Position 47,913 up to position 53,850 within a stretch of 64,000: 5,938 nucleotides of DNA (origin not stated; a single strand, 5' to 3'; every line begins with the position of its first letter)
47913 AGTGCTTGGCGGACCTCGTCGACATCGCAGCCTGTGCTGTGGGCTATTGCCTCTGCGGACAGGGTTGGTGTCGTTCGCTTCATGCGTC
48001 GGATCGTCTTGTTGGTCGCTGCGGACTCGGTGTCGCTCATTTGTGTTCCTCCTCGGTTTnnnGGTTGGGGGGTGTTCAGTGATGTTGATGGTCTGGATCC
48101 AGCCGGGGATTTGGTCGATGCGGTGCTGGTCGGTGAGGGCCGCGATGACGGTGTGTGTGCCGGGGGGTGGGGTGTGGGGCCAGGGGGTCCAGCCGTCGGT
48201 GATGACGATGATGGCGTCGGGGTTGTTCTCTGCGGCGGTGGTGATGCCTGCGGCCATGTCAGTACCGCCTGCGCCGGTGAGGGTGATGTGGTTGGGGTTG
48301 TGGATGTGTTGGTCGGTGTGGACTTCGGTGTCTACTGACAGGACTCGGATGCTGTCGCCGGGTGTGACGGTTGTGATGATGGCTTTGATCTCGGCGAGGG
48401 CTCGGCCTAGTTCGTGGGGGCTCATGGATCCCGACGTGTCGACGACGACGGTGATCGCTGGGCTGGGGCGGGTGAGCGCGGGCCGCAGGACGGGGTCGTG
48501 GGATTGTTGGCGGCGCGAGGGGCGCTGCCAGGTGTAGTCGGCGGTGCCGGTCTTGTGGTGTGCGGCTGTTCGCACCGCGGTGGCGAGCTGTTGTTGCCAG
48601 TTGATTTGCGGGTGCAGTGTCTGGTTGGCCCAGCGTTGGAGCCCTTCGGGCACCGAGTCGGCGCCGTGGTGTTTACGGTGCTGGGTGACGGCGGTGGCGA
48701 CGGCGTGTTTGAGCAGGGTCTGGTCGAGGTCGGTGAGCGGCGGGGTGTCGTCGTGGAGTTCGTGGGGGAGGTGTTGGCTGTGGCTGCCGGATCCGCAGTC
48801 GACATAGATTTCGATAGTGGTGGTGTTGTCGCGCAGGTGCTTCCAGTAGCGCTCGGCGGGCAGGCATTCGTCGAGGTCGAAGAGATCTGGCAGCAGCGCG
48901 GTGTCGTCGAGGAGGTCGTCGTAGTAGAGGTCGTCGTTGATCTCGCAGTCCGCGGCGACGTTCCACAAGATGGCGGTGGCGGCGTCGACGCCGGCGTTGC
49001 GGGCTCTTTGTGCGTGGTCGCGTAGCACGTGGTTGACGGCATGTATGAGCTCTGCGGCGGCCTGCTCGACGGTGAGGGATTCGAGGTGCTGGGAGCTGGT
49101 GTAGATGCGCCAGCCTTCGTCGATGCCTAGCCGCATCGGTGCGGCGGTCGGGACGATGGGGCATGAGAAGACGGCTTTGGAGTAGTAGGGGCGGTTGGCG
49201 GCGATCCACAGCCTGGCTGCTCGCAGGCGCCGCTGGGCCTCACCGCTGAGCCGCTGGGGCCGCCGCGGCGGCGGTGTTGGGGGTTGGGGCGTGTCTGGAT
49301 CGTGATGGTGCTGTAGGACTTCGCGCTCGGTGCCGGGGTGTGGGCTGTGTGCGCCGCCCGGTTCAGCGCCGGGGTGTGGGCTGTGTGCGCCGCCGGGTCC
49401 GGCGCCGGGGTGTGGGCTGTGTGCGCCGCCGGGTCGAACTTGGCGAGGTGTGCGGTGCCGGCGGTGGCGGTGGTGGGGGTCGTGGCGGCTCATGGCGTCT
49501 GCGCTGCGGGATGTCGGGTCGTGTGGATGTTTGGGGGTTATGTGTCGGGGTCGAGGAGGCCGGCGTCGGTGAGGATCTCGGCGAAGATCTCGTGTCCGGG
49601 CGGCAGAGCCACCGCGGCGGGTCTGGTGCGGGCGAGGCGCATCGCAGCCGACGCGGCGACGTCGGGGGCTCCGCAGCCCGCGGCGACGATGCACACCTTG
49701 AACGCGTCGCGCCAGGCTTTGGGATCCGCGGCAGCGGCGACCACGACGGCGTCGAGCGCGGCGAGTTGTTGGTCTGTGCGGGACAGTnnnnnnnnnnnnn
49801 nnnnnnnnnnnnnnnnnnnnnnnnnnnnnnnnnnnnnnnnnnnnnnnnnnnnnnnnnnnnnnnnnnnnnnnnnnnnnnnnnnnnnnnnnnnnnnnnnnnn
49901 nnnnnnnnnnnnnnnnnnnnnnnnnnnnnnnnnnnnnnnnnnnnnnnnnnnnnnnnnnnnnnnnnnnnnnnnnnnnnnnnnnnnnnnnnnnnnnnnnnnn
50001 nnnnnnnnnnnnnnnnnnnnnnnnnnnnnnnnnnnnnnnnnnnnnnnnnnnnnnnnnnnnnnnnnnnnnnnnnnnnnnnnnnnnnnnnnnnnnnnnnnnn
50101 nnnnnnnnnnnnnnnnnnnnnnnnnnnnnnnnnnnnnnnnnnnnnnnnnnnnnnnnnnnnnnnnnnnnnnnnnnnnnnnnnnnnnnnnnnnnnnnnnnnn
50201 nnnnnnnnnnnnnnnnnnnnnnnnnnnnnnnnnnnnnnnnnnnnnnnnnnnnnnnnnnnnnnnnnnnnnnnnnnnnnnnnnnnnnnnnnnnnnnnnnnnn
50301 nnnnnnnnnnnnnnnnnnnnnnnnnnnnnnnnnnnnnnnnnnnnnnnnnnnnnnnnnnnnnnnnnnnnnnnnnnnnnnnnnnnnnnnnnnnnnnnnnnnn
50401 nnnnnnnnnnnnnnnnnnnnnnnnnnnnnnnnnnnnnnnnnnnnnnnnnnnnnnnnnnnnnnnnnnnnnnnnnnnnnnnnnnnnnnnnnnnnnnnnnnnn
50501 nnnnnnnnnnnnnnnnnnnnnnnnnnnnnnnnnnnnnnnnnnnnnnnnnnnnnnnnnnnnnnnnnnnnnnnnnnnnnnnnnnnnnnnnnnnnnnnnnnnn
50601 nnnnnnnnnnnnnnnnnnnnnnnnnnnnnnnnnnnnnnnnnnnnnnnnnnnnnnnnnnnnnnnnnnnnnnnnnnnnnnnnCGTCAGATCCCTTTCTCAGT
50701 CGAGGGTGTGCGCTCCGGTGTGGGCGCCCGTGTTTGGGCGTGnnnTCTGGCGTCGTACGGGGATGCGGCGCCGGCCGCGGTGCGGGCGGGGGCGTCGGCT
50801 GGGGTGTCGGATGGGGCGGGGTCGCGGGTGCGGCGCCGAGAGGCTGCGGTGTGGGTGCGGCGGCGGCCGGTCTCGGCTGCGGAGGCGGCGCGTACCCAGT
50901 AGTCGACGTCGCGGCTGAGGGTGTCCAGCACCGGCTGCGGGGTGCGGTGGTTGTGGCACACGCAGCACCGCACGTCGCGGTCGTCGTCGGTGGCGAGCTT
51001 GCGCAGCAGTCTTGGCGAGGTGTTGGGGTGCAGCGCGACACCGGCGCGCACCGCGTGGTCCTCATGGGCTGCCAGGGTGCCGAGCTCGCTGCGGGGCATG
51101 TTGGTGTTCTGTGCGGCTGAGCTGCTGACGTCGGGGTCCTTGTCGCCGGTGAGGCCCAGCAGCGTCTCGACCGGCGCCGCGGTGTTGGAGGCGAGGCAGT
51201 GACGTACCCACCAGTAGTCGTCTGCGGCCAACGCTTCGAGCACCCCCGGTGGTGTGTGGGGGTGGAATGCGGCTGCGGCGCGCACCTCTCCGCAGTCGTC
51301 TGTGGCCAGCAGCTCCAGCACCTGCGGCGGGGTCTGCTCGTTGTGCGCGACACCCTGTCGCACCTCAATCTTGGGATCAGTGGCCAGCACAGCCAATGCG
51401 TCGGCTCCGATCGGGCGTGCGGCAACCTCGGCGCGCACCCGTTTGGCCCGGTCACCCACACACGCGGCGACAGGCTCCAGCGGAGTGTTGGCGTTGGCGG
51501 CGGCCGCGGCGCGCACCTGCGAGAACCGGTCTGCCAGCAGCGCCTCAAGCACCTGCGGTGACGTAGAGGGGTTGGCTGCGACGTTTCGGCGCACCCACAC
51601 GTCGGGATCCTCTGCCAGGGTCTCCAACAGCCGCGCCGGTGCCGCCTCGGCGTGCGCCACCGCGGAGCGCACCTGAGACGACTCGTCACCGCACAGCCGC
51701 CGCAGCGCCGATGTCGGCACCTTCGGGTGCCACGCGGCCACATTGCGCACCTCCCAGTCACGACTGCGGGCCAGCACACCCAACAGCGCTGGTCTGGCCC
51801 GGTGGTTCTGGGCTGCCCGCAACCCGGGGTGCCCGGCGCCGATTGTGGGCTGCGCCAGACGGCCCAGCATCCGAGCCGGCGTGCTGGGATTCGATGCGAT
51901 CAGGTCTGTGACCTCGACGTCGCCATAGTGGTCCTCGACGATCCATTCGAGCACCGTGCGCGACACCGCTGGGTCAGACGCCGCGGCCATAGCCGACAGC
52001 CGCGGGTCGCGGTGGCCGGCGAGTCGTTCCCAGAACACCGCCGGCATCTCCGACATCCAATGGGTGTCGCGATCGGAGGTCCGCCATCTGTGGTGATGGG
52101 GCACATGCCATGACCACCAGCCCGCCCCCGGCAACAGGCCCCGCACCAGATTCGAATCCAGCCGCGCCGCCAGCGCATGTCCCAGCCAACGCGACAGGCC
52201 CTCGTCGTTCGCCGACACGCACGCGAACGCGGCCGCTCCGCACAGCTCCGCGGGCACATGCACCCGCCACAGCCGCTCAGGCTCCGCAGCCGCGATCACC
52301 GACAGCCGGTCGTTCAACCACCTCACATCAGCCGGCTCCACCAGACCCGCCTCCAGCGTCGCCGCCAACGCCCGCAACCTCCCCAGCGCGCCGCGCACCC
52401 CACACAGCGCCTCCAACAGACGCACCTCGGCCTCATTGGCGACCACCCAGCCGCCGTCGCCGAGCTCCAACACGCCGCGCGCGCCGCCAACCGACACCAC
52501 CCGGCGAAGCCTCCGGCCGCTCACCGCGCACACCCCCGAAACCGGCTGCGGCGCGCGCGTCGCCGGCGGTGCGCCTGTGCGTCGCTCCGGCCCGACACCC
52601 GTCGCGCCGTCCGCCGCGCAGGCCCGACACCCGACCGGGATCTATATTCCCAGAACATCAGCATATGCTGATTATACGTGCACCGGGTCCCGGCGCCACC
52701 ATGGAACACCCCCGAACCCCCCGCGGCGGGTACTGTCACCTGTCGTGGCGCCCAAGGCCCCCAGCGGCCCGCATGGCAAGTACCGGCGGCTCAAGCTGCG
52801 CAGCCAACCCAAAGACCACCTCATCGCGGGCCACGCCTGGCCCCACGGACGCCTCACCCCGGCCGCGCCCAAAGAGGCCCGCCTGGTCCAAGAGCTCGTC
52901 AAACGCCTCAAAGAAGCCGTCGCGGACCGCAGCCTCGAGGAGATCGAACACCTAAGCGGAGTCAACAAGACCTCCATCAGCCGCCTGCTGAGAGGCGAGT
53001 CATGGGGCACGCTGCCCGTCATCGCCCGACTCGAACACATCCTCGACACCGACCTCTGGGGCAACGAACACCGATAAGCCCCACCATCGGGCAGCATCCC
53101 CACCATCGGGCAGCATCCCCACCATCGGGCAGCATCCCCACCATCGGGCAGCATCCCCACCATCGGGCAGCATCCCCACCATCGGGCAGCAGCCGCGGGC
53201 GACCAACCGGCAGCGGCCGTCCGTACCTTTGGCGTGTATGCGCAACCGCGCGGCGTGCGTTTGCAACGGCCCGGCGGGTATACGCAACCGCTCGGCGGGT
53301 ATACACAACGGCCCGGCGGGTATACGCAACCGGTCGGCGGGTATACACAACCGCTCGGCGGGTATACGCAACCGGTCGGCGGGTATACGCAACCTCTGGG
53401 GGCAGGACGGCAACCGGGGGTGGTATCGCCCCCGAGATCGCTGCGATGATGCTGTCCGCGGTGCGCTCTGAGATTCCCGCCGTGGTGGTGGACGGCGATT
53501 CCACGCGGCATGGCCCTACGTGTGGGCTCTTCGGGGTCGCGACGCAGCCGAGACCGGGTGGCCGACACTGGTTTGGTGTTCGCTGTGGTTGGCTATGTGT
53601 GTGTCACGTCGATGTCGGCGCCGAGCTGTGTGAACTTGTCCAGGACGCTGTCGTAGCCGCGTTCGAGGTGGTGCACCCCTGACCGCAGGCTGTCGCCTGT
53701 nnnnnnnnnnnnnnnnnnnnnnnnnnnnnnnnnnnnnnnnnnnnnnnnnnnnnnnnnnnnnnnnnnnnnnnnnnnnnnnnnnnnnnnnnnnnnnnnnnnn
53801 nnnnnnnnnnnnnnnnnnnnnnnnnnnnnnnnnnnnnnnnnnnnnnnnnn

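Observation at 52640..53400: Replication-origin-like arrangement: palindromic operator, XRE gene, then two different iteron-like arrays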

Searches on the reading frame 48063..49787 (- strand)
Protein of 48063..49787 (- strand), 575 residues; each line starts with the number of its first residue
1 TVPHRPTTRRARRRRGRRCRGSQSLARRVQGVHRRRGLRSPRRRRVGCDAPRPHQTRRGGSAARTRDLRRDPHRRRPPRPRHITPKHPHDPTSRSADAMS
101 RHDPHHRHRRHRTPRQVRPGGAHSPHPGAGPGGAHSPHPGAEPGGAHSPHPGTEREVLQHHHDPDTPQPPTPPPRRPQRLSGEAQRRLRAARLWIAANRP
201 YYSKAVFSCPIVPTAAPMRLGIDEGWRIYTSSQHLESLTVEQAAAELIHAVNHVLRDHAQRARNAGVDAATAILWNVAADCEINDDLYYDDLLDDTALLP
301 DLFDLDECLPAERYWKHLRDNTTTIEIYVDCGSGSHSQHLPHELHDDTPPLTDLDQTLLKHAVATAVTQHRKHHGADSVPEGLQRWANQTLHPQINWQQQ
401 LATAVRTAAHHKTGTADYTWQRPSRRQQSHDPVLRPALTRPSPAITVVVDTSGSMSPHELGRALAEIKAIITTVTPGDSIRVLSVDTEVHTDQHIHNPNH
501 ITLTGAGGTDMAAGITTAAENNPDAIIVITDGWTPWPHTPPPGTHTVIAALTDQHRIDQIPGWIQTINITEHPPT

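Call 7: search_protein_families(library=pfam, max_evalue=0.01, proteins=[window:48063-49787:-])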
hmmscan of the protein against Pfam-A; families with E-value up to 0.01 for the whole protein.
window:48063-49787:- (575 aa): 4 families
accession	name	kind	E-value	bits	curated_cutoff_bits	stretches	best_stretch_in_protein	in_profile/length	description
PF13203.12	DUF2201_N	-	4.2e-22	79.5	23.2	1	185-438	3-270/271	Putative metallopeptidase domain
PF09967.15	DUF2201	-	5.9e-21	75.3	26.4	1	446-569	2-122/123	VWA-like domain (DUF2201)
PF13519.12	VWA_2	-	2.2e-05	25.5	27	1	446-532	2-106/107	von Willebrand factor type A domain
PF13768.12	VWA_3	-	0.0016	18.9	27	0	445-532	3-106/155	von Willebrand factor type A domain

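Call 43: search_protein_families(library=padloc, max_evalue=0.001, proteins=[window:48063-49787:-])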
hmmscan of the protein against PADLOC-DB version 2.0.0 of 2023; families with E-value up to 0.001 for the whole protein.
window:48063-49787:- (575 aa): 0 families

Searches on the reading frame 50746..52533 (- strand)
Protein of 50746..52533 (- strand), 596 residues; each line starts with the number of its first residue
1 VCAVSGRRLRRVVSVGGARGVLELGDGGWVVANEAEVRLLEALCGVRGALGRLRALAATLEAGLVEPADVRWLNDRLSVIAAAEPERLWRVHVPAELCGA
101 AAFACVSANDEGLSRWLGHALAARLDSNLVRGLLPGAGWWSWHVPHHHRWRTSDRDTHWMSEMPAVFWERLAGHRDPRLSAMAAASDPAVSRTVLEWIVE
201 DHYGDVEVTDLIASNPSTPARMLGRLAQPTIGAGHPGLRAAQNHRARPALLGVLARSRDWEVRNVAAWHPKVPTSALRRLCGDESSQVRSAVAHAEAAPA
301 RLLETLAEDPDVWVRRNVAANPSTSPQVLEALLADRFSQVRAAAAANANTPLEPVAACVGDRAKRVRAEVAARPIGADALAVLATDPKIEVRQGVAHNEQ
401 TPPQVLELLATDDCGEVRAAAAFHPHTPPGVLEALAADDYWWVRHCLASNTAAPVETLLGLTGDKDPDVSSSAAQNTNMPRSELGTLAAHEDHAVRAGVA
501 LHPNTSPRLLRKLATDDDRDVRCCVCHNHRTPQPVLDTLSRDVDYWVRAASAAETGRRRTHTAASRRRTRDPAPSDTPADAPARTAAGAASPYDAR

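Call 7: search_protein_families(library=pfam, max_evalue=0.01, proteins=[window:50746-52533:-])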
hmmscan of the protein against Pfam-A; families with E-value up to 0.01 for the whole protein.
window:50746-52533:- (596 aa): 4 families
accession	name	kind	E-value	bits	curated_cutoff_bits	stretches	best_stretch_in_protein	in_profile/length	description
PF01816.23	LRV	-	6.7e-37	123.8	21.6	4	416-438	2-24/26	Leucine rich repeat variant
PF02985.28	HEAT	-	2.6e-12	46.2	23.5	0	276-295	4-23/31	HEAT repeat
PF25591.1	LRV_2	-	3.6e-12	46.5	27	1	472-521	5-53/61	Leucine Rich Repeat Variant domain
PF13646.12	HEAT_2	-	1.6e-06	28.8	27.7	0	275-320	34-84/88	HEAT repeats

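Call 43: search_protein_families(library=padloc, max_evalue=0.001, proteins=[window:50746-52533:-])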
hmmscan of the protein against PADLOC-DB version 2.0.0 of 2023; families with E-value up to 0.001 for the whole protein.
window:50746-52533:- (596 aa): 0 families

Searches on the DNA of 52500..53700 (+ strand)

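Call 37: search_dna_similar(query=window:52560-53460:+, collection=plasmids, mode=distant, max_evalue=0.001, max_rows=10)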
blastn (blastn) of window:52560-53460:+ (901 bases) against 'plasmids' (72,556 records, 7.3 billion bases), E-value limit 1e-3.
Records with a match: 1; places in all: 1; records where one place covers at least 80% of the query: 0.
Best place of each record, by identity: 90-95% 1.
By first word of the organism name: Haloterrigena 1.
By predicted mobility (MOB-suite, as given by PLSDB): non-mobilizable 1.
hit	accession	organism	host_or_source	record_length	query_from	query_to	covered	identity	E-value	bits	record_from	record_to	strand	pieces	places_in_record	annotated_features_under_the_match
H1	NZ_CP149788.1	Haloterrigena sp. KLK7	cell culture,salt lake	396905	359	392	4%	94.1%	5e-4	54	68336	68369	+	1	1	class I SAM-dependent methyltransferase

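Call 67: search_rna_families(source=window, start=52500, end=53700, threshold=evalue, max_evalue=1)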
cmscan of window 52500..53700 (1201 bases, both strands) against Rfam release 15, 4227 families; matches with E-value up to 1: 1.
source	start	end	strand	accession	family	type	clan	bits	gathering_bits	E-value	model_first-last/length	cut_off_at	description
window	52954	53008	-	RF01811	PtaRNA1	Gene; antitoxin;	-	19.6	47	0.47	1-72/72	no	Plasmid transferred anti-sense RNA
